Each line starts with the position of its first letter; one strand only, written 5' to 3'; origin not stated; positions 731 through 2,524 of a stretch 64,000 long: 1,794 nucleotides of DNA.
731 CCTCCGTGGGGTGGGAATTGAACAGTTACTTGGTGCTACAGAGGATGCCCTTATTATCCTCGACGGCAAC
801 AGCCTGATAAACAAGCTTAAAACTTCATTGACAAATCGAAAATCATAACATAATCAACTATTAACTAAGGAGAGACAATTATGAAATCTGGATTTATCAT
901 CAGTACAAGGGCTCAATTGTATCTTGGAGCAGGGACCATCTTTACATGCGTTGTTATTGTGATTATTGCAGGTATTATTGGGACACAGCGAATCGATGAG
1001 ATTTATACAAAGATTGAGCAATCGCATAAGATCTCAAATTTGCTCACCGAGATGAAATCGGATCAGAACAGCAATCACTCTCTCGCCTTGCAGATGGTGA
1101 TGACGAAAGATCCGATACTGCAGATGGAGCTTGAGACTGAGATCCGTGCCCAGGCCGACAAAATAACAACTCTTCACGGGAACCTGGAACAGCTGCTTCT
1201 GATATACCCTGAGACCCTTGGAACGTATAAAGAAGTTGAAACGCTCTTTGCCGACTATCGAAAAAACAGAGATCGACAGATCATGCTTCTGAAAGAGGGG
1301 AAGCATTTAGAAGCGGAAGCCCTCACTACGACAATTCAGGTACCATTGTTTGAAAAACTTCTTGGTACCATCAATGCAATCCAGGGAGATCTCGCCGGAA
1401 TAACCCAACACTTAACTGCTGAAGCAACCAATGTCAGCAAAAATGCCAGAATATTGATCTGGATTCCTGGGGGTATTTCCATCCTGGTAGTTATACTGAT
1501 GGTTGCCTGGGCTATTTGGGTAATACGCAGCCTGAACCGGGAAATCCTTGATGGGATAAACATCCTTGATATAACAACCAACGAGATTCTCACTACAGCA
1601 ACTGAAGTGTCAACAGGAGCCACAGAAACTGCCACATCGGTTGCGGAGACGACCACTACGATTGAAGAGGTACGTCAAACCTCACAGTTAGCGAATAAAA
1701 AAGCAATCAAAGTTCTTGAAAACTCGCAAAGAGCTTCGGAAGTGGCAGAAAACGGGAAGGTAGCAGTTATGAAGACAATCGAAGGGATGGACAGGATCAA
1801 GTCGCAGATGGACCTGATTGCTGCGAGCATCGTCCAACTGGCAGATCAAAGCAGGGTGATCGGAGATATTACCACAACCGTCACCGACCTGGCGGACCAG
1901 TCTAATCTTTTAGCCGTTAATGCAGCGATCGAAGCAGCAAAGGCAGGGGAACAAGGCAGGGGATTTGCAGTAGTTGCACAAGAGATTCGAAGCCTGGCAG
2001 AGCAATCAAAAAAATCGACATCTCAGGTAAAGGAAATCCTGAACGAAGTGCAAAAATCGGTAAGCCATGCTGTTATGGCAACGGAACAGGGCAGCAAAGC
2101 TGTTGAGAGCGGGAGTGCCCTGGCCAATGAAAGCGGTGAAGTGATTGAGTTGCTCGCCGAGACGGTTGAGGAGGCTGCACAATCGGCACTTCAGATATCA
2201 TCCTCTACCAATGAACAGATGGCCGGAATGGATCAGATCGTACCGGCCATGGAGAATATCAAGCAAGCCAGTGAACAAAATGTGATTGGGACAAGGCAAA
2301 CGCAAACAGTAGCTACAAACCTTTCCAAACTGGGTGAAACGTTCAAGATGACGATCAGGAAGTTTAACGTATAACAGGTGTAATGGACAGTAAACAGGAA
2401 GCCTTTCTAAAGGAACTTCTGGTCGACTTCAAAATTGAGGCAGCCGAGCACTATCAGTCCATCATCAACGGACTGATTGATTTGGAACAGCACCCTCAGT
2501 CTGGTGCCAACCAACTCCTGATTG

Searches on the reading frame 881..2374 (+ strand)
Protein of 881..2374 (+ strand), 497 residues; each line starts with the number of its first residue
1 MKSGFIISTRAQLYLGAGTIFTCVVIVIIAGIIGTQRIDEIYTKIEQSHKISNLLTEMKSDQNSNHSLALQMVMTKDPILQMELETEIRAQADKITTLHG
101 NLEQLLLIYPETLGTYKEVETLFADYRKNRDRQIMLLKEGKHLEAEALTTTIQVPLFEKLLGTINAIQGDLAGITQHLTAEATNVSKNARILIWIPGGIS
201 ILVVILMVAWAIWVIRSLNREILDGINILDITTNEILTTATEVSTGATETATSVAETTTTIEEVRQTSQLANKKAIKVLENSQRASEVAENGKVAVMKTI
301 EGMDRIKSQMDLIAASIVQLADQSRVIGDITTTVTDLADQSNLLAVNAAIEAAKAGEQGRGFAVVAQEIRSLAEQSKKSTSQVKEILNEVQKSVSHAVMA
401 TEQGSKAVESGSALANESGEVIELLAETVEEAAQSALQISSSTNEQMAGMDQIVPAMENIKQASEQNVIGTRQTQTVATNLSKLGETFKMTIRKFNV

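Call 52: find_encoding_contigs(protein=window:881-2374:+, flank=10000, max_places=2)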
Protein window:881-2374:+ (497 aa): 6 contigs read that carry it; 2 places shown.
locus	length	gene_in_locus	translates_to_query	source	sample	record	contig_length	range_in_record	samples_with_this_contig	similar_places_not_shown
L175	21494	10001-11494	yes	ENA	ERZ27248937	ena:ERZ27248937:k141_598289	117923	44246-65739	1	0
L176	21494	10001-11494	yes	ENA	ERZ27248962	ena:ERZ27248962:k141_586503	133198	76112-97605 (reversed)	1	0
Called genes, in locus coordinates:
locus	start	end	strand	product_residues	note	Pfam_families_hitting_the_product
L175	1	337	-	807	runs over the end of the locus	PF07715:Plug, PF00593:TonB_dep_Rec_b-barrel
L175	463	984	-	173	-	-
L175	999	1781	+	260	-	PF02621:VitK2_biosynth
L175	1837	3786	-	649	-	PF14849:YidC_periplas, PF02096:60KD_IMP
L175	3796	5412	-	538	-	PF06418:CTP_synth_N, PF00117:GATase, PF07722:Peptidase_C26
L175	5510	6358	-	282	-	PF03618:Kinase-PPPase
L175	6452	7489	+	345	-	PF00044:Gp_dh_N, PF02800:Gp_dh_C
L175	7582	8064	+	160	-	PF01584:CheW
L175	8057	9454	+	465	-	PF01739:CheR, PF12895:ANAPC3, PF13414:TPR_11 (faint), PF13432:TPR_16, PF14559:TPR_19 (faint), PF00515:TPR_1 (weak), PF07719:TPR_2 (weak), PF13181:TPR_8 (weak), +1 more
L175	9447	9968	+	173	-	PF01584:CheW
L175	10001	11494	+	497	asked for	PF12729:4HB_MCP_1, PF00015:MCPsignal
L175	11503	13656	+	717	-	PF01627:Hpt, PF02518:HATPase_c, PF01584:CheW, PF00072:Response_reg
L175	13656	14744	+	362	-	PF00072:Response_reg, PF01339:CheB_methylest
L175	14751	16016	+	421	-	PF00072:Response_reg, PF00512:HisKA, PF02518:HATPase_c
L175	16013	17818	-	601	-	PF00009:GTP_EFTU, PF01926:MMR_HSR1 (weak), PF22042:EF-G_D2, PF03144:GTP_EFTU_D2, PF00679:EFG_C, PF21018:BipA_C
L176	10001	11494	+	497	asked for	PF12729:4HB_MCP_1, PF00015:MCPsignal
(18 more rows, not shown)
